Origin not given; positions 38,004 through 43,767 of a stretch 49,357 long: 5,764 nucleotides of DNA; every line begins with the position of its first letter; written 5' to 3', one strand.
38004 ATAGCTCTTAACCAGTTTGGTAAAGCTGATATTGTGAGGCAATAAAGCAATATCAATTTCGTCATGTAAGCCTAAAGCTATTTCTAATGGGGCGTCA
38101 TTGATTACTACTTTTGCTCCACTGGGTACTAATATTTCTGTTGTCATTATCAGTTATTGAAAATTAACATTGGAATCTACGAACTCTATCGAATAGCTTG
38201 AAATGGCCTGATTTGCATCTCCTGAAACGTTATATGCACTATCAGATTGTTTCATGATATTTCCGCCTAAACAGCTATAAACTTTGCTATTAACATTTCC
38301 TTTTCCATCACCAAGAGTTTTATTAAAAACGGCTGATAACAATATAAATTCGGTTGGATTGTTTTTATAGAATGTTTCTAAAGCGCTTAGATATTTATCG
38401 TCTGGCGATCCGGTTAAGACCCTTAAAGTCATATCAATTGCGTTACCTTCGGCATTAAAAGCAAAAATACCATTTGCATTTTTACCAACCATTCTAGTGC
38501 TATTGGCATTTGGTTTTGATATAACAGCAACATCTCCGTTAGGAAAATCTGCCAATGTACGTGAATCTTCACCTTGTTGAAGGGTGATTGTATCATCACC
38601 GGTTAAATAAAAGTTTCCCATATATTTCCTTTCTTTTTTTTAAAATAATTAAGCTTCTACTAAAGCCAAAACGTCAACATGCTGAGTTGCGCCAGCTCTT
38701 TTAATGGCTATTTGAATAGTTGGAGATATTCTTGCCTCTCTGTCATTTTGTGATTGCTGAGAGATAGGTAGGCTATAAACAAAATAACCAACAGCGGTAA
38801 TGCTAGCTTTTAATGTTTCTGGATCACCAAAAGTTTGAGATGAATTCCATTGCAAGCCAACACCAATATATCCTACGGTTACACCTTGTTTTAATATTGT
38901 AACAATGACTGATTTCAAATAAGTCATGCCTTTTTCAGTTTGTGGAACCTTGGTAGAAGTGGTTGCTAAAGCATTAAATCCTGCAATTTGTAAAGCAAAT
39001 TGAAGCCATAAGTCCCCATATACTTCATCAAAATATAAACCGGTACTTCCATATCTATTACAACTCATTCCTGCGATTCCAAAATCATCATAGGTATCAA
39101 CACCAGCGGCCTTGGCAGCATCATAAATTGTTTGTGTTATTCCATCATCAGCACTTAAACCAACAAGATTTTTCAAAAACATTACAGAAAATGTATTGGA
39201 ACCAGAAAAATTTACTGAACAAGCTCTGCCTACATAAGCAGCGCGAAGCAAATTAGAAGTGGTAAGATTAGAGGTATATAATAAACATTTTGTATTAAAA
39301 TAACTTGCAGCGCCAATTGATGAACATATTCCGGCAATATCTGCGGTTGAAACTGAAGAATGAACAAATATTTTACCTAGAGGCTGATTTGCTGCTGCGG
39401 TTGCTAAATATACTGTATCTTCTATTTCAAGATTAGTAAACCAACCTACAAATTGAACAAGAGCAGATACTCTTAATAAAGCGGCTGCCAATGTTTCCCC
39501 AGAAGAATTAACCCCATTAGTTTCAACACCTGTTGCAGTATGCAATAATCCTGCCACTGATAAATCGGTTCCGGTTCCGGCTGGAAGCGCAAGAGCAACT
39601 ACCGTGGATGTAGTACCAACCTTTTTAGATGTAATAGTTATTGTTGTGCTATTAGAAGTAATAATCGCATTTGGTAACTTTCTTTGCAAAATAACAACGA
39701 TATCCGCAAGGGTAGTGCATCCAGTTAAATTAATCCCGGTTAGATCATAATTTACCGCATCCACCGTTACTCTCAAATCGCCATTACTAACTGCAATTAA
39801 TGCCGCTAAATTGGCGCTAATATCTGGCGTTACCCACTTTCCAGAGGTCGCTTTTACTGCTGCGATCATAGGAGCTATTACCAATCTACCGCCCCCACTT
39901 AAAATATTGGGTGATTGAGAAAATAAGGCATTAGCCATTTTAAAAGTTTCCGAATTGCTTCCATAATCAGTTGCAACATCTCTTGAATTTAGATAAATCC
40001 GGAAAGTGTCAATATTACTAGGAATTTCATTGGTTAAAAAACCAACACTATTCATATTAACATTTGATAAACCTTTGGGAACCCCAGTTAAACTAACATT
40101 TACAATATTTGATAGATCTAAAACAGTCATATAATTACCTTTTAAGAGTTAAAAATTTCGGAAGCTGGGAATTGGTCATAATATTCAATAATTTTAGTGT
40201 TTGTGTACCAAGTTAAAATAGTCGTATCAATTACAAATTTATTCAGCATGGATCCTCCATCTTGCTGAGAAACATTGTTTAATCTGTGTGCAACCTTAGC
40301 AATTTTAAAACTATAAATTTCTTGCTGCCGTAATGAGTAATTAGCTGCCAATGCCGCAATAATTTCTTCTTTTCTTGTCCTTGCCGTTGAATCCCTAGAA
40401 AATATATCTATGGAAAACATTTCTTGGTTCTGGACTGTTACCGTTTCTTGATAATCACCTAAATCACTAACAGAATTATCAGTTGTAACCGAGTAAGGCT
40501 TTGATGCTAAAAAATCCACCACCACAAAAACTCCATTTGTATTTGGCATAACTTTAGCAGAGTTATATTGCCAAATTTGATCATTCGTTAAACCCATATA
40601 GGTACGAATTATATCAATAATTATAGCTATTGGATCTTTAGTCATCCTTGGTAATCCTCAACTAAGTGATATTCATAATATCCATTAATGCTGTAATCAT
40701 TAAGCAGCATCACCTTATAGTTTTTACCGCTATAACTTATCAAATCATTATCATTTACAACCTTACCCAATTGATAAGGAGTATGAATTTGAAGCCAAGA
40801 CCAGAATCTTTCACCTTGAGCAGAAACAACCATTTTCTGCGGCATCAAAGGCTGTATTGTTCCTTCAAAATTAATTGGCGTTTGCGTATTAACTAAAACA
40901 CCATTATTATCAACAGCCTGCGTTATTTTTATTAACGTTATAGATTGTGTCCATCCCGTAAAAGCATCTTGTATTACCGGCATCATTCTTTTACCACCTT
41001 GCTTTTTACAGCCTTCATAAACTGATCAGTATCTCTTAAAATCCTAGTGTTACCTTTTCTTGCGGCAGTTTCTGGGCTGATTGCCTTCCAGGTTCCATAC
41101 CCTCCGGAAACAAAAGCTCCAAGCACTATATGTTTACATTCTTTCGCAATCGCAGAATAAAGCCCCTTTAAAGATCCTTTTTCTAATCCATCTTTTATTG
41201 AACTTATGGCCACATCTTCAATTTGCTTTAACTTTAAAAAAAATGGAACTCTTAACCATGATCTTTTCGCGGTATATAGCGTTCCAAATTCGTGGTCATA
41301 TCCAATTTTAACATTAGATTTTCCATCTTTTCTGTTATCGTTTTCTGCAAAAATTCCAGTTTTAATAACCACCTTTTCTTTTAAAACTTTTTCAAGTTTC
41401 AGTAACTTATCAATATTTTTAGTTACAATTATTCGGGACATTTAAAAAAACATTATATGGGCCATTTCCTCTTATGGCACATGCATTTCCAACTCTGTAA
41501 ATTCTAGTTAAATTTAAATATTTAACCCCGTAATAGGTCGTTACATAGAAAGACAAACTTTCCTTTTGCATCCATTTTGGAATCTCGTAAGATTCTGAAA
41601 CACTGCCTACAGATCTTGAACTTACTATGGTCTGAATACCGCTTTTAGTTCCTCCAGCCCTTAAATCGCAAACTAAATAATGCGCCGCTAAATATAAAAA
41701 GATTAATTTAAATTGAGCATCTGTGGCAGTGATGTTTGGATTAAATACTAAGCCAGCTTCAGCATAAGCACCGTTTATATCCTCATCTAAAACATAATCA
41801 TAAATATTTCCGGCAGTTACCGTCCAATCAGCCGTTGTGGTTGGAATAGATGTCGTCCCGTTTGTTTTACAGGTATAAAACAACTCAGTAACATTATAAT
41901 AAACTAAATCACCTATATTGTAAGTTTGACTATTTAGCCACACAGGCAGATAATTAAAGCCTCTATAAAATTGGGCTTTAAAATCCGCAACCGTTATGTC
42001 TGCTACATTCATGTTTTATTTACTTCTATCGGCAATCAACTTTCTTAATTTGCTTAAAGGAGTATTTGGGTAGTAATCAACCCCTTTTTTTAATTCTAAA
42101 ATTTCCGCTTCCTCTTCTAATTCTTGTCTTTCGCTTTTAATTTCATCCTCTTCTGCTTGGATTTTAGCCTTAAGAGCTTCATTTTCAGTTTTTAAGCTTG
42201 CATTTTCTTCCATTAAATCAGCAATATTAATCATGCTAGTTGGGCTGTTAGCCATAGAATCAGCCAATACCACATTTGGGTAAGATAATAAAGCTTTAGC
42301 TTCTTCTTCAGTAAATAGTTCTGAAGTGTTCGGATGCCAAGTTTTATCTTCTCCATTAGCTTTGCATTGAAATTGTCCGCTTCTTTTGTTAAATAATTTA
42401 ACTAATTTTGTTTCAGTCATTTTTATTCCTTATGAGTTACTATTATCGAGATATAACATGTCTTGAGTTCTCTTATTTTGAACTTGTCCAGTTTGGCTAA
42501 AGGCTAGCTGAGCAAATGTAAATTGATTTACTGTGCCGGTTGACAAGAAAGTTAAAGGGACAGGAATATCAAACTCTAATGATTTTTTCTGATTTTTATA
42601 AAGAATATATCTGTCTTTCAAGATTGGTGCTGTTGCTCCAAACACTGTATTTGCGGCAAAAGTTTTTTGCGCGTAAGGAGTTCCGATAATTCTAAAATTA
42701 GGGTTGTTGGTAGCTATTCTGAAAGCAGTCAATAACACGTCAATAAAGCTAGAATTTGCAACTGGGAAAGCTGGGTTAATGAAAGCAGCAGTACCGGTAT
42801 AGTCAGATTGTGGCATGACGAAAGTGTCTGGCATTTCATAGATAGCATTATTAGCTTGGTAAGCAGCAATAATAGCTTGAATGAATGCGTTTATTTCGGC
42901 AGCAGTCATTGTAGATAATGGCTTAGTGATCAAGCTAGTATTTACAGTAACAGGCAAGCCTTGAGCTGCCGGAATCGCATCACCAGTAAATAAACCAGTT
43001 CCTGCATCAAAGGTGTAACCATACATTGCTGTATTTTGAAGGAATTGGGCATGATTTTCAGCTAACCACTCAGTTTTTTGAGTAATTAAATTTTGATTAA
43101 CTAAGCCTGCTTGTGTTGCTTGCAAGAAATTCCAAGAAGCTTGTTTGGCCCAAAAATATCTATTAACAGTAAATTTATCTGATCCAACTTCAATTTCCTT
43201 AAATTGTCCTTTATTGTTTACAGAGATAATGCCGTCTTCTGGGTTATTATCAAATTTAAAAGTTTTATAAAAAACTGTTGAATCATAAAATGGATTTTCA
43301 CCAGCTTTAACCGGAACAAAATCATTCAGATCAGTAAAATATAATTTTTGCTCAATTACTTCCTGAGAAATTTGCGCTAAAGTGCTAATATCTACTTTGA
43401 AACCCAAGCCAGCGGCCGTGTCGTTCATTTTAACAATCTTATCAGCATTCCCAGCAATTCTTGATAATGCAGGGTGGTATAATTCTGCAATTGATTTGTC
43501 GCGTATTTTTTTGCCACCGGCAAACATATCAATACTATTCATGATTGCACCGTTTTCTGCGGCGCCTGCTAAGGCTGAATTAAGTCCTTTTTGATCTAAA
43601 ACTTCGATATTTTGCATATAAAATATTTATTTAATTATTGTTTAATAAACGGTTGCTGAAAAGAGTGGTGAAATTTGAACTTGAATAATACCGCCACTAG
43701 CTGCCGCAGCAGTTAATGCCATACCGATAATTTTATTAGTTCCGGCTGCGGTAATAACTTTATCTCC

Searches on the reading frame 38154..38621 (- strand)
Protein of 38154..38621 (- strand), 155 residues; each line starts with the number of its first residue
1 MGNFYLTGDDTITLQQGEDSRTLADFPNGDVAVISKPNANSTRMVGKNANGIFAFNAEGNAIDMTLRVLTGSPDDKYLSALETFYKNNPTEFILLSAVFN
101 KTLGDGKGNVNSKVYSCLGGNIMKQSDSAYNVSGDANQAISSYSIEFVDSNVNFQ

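Call 15: search_protein_families(library=phrogs, proteins=[window:38154-38621:-], max_evalue=0.001)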
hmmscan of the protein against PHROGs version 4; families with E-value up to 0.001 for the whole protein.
window:38154-38621:- (155 aa): 1 family
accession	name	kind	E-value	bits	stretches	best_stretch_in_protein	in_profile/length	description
phrog_280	-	head and packaging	1.2e-07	32.8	1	13-107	14-101/143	virion structural protein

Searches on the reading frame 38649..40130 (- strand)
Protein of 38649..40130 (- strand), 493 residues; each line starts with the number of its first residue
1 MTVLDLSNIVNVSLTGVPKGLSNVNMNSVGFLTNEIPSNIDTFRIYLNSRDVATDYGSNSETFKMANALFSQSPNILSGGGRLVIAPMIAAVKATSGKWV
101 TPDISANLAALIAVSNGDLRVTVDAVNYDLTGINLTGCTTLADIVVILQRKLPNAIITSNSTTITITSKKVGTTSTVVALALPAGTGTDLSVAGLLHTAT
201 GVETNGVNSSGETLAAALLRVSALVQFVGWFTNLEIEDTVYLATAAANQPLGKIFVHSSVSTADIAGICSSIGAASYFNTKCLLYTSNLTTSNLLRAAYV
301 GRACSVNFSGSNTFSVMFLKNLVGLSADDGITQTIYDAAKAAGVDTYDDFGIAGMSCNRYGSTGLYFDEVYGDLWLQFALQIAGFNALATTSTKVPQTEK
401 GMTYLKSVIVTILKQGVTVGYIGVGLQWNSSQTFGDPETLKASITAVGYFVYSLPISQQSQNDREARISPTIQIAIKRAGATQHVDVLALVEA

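Call 15: search_protein_families(library=phrogs, proteins=[window:38649-40130:-], max_evalue=0.001)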
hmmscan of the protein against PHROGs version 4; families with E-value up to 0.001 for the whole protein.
window:38649-40130:- (493 aa): 3 families
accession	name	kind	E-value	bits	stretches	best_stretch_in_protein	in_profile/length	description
phrog_205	-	tail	2.7e-69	235.2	1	2-488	11-429/455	tail sheath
phrog_9590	-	unknown function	2.8e-25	90.2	1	290-488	185-369/377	-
phrog_38059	-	unknown function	6.8e-13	49.6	1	404-488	3-83/88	-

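Call 75: search_dna_similar(query=window:38649-40130:-, collection=phages, mode=protein, max_rows=20)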
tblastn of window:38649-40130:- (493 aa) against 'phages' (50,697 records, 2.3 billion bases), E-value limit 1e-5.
Records with a match: 169; places in all: 170; records where one place covers at least 80% of the query: 42.
Best place of each record, by identity: <60% 169.
By first word of the organism name: Salmonella 47; Aeromonas 21; Erwinia 18; Escherichia 15; Klebsiella 13; Vibrio 11; Acinetobacter 6; Burkholderia 6; Shewanella 5; Proteus 3; and 17 more.
By host as written in the record: Salmonella enterica subsp. enterica serovar Enteritidis PT1 14; - 13; Erwinia amylovora 10; Escherichia coli 7; Klebsiella pneumoniae 5; Salmonella enterica 5; Vibrio parahaemolyticus 4; Shewanella putrefaciens 4; and 76 more.
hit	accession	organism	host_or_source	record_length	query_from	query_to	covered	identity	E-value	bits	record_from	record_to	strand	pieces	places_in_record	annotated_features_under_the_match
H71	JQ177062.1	Bdellovibrio phage phi1422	Bdellovibrio bacteriovorus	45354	1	483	98%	33.6%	1e-48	186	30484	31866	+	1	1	hypothetical protein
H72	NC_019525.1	Bdellovibrio phage phi1422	Bdellovibrio bacteriovorus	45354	1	483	98%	33.6%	1e-48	186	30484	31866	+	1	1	hypothetical protein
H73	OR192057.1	Acinetobacter phage A785.1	Acinetobacter baumannii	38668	4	491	99%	30.5%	2e-33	140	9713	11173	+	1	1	hypothetical protein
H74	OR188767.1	Acinetobacter phage BUCTT20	Acinetobacter baumannii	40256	4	491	99%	30.5%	2e-33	140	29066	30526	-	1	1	DUF3383 domain-containing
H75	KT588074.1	Acinetobacter phage Ab105-1phi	Acinetobacter baumannii Ab105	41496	4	491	99%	30.5%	2e-33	140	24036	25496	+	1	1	hypothetical protein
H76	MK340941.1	Acinetobacter phage AbTJ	Acinetobacter baumannii MDR-TJ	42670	4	491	99%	30.5%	2e-33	140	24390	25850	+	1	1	hypothetical protein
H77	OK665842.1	Burkholderia phage BgManors32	Burkholderia gladioli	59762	4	487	98%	30.4%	2e-27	122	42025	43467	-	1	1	hypothetical protein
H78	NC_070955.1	Burkholderia phage BgManors32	Burkholderia gladioli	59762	4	487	98%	30.4%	2e-27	122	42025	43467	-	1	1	tail sheath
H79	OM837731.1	Vibrio phage vB_Vp_PvVp04_M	Vibrio parahaemolyticus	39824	6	488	98%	30.3%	1e-31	135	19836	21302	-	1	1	hypothetical protein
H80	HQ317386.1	Vibrio phage VBM1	Vibrio parahaemolyticus RIMD2210633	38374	5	488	98%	30.1%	3e-31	134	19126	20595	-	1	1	hypothetical protein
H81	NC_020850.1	Vibrio phage VBM1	Vibrio parahaemolyticus RIMD2210633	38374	5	488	98%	30.1%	3e-31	134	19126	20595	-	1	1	tail sheath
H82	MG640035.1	Vibrio phage Athena1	Vibrio alginolyticus V1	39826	5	488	98%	29.7%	9e-31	132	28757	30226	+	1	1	hypothetical protein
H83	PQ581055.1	Vibrio phage vB_VpM-PP270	Vibrio parahaemolyticus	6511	6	488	98%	29.7%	9e-31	132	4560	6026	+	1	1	tail sheath protein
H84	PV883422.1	Vibrio phage vB_VpM-PP270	Vibrio parahaemolyticus VP270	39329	6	488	98%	29.7%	1e-30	132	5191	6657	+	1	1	tail sheath protein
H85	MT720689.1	Vibrio phage XM1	Vibrio rotiferianus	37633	6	488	98%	29.3%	2e-31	135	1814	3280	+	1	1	hypothetical protein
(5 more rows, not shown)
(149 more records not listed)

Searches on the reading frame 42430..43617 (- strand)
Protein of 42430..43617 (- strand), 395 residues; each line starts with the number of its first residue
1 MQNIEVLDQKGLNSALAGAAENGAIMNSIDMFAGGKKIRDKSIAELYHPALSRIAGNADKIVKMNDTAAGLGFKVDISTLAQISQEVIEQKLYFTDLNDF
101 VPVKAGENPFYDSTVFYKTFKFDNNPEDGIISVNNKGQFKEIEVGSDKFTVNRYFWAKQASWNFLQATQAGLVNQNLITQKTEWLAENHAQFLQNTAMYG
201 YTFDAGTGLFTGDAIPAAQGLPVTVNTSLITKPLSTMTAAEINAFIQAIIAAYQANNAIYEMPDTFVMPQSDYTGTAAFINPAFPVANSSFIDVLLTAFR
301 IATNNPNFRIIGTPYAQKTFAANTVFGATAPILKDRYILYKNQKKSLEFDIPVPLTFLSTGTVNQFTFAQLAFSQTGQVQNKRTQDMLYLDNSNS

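Call 15: search_protein_families(library=phrogs, proteins=[window:42430-43617:-], max_evalue=0.001)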
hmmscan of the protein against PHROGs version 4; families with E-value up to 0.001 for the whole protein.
window:42430-43617:- (395 aa): 1 family
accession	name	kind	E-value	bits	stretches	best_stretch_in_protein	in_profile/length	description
phrog_264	-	head and packaging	7.5e-24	85.3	1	67-391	24-319/321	major head protein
